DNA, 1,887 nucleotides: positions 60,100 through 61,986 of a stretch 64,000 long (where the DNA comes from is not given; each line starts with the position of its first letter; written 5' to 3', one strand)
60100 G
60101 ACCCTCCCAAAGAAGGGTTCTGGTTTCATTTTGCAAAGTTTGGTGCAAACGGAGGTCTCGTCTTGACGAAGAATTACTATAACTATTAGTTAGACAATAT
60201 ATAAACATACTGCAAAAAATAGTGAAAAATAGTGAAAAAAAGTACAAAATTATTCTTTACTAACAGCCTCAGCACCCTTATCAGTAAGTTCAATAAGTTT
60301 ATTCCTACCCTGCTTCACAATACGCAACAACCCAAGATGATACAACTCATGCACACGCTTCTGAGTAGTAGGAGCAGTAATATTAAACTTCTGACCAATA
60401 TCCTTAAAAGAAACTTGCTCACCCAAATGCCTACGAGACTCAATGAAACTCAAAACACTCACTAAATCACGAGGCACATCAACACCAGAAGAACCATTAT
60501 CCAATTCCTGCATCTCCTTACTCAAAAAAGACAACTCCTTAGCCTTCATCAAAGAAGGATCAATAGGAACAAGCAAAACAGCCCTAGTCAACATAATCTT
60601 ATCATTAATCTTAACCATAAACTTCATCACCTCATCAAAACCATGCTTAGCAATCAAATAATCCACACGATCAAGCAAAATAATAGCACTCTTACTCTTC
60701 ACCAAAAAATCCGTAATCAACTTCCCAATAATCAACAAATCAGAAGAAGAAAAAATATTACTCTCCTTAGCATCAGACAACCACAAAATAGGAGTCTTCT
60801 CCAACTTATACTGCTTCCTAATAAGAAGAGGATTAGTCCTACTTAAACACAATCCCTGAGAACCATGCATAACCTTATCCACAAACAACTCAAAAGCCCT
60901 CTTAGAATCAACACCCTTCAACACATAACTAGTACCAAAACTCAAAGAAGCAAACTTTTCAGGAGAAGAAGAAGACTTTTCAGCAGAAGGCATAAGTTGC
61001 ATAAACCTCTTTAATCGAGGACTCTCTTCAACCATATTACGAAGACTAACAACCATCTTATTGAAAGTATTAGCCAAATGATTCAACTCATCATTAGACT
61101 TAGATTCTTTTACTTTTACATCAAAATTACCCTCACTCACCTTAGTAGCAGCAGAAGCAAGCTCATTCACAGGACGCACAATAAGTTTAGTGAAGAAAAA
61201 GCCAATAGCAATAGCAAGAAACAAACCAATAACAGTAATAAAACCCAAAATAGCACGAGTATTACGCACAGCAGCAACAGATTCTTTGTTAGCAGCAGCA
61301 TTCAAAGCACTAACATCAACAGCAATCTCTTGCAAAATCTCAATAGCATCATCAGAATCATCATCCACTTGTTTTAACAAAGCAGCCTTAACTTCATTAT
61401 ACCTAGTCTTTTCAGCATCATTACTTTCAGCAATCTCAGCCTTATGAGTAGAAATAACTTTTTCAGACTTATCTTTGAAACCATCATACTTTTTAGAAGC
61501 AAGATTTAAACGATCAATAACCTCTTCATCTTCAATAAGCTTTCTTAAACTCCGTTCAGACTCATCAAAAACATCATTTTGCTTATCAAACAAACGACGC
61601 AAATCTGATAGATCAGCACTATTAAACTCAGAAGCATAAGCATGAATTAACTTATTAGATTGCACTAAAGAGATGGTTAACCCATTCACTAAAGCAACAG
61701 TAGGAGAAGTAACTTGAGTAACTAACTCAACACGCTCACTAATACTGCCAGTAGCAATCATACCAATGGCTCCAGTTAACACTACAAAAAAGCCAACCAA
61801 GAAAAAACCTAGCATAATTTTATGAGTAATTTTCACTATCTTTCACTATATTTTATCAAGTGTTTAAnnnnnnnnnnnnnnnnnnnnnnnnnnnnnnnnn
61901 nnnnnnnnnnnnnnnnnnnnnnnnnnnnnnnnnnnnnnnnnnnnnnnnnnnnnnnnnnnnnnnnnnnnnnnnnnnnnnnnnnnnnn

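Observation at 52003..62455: Candidate novel archaeosortase-like sorting system: three paralogous surface proteins sharing an 'FWII'-motif/TM/basic-tail C-terminus, next to a small Cys...NxxR membrane protein and a HAMP-DUF835-wHTH regulator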

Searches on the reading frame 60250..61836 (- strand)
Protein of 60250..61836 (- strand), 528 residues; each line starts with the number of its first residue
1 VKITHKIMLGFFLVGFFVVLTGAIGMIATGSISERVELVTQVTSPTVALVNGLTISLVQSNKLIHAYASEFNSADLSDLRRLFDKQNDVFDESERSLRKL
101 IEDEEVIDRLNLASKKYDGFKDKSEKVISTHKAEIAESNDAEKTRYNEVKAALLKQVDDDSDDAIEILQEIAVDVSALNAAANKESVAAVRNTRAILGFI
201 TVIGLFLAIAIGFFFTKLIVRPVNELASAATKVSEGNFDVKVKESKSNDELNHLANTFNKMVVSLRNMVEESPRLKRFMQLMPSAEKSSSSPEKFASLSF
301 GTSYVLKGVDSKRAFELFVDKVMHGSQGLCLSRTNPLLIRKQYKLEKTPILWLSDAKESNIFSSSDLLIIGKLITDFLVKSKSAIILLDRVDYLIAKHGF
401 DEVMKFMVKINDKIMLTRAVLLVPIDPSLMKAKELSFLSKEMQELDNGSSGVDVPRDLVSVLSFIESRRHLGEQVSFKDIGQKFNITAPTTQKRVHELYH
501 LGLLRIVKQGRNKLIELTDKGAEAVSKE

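Call 3: search_protein_families(library=ncbifam, proteins=[window:60250-61836:-], max_evalue=1)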
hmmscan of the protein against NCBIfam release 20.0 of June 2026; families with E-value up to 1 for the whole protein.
window:60250-61836:- (528 aa): 29 families (the best 25 are shown)
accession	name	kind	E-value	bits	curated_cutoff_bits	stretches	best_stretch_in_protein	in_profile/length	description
NF033092.0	HK_WalK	equivalog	9.7e-14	50.8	725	1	97-271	88-252/594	cell wall metabolism sensor histidine kinase WalK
NF040691.1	MtrAB_MtrB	equivalog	2.5e-11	43.3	450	1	133-276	123-268/507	MtrAB system histidine kinase MtrB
NF047496.1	HK_LIC11548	equivalog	4.8e-11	42.1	750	1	181-274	263-353/589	LIC_11548 family sensor histidine kinase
NF012226.0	AdeS_HK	equivalog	2.6e-10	40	500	1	172-271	36-137/353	two-component sensor histidine kinase AdeS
NF041210.1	his_kin_PieS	equivalog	5.9e-10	38.7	850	1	198-276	170-247/474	two component system sensor histidine kinase PieS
TIGR01386.1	cztS_silS_copS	subfamily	1.2e-09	37.6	292.55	1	42-267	14-236/457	heavy metal sensor histidine kinase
NF053592.1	HK_near_YfiR_like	equivalog_domain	1.4e-09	37.9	194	1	181-263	137-219/223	sensor histidine kinase, YfiR-like protein-associated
NF008184.0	PRK10935.1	equivalog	1.6e-09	37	553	1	194-268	153-225/565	nitrate/nitrite two-component system sensor histidine kinase NarQ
NF007004.0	PRK09467.1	equivalog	2.9e-09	36.3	415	1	197-271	158-231/440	two-component system sensor histidine kinase EnvZ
NF038263.1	prot_phos_SiaA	equivalog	2.9e-09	36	700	1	194-271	310-385/658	biofilm regulation protein phosphatase SiaA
NF012163.2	BaeS_SmeS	equivalog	5.5e-09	35.5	500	1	175-267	144-235/457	sensor histidine kinase efflux regulator BaeS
NF007837.0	PRK10549.1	equivalog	4.4e-08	32.3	603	1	196-266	165-234/466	envelope stress sensor histidine kinase BaeS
NF007007.0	PRK09470.1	equivalog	6.1e-08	32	486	1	206-275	179-248/463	envelope stress sensor histidine kinase CpxA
NF058645.1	MCPCtpMPsAe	equivalog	9.1e-07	28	900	1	170-271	184-282/558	methyl-accepting chemotaxis protein CtpM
NF008318.0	PRK11107.1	equivalog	1.4e-06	26.7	890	1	183-271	165-253/920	two-component sensor histidine kinase BarA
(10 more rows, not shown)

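Call 4: search_protein_families(library=pfam, proteins=[window:60250-61836:-], max_evalue=1)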
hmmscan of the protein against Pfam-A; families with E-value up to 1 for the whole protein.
window:60250-61836:- (528 aa): 13 families
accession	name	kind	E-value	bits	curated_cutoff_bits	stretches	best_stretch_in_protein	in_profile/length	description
PF05763.18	DUF835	-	4.3e-29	101.5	33.1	1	315-442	9-136/136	Protein of unknown function (DUF835)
PF00672.30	HAMP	-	5.1e-14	52.8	25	1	214-266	1-52/53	HAMP domain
PF12729.13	4HB_MCP_1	-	3.4e-06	27.2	27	1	1-172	2-170/181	Four helix bundle sensory module for signal transduction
PF12802.13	MarR_2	-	0.0036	17.9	27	1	461-508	10-54/61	MarR family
PF22665.2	DUF6293_C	-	0.0094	16.8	27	1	491-525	64-98/101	DUF6293 C-terminal winged helix domain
PF05010.19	TACC_C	-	0.0097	16.1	29.9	1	72-155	85-171/201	Transforming acidic coiled-coil-containing protein (TACC), C-terminal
PF13463.12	HTH_27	-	0.012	16.4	22.2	1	460-521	7-68/68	Winged helix DNA-binding domain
PF22679.2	T1R_D3-like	-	0.014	16.2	27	1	239-338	50-144/158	Type I restriction enzyme subunit R domain 3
PF07264.17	EI24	-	0.038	14.6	32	0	8-53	66-108/199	Sulfate transporter CysZ/Etoposide-induced protein 2.4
PF18947.5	HAMP_2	-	0.085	13.3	24.3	1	219-263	20-63/67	HAMP domain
PF04603.18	Mog1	-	0.21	12.5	27.4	1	73-164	16-92/139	Ran-interacting Mog1 protein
PF05008.21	V-SNARE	-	0.21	12.5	25.9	1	124-194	8-78/92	Vesicle transport v-SNARE protein N-terminus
PF03137.26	OATP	-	0.21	10.3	25.8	0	12-59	333-380/545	Organic Anion Transporter Polypeptide (OATP) family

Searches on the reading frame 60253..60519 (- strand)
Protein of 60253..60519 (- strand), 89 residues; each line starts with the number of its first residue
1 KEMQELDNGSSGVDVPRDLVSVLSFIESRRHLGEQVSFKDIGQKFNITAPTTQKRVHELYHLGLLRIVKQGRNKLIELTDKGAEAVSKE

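Call 66: search_solved_structures(query=window:60253-60519:-, max_evalue=1)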
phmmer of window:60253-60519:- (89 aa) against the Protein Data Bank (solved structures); distinct sequences matched with E-value up to 1: 5.
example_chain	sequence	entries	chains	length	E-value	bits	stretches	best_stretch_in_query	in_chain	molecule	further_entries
4aso_A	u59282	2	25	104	0.27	15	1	34-86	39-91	TUBR FROM BACILLUS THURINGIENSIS PBTOXIS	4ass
3m8e_A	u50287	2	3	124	0.38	14.6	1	34-86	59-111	Putative DNA-binding protein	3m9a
4gqz_A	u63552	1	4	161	0.91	13.4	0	25-89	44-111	Putative periplasmic or exported protein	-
3f6o_A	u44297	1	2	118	0.99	13.3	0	37-77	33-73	Probable transcriptional regulator, ArsR family protein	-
2cfx_A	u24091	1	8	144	0.99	13.3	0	33-66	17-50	HTH-TYPE TRANSCRIPTIONAL REGULATOR LRPC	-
